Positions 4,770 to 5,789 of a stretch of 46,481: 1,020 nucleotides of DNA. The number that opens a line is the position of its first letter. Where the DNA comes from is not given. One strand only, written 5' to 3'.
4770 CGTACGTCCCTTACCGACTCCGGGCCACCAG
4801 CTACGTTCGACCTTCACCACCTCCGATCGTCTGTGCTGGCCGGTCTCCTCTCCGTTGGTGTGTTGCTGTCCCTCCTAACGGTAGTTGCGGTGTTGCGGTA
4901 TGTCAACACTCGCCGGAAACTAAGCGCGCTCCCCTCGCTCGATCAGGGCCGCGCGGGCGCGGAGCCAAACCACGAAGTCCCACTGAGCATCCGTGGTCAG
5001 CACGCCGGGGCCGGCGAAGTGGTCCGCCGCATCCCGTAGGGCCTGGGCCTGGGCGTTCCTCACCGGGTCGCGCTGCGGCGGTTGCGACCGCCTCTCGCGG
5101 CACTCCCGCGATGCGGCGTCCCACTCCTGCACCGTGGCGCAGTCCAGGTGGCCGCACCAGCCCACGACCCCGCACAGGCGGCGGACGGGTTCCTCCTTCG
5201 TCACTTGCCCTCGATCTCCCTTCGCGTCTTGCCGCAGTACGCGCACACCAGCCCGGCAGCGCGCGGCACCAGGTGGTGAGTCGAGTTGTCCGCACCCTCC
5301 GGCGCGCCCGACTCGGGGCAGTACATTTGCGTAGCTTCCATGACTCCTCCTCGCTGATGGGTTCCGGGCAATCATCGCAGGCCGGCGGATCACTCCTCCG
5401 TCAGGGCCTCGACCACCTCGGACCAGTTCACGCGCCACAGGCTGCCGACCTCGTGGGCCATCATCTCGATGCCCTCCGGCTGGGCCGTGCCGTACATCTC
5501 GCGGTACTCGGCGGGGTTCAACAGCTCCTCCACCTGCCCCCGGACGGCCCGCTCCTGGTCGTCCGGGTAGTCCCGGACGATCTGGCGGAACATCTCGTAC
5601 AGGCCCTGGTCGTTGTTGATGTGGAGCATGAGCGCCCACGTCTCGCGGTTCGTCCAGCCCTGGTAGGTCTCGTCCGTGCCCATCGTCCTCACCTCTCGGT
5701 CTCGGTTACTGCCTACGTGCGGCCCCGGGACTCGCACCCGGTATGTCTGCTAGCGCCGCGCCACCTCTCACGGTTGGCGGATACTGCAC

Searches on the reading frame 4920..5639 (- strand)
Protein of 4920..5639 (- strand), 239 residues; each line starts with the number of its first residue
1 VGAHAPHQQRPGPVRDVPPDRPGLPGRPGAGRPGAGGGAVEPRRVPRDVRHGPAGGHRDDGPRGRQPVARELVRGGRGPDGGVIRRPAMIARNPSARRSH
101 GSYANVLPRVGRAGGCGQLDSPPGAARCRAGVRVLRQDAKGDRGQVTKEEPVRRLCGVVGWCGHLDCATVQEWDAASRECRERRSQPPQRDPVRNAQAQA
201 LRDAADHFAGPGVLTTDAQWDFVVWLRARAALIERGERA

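Call 70: search_protein_families(library=phrogs, proteins=[window:4920-5639:-], max_evalue=0.001)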
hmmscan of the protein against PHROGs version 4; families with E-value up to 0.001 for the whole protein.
window:4920-5639:- (239 aa): 0 families

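Call 71: find_related_loci(query=window:4920-5639:-, collection=viral_contigs, flank=1500)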
Query window:4920-5639:- (239 aa) in viral_contigs; peptide patterns used: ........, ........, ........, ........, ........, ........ (x = any residue, [..] = any of these).
17 stretches matched a pattern, but none encodes a relative of the query by tblastn (E <= 1e-3).
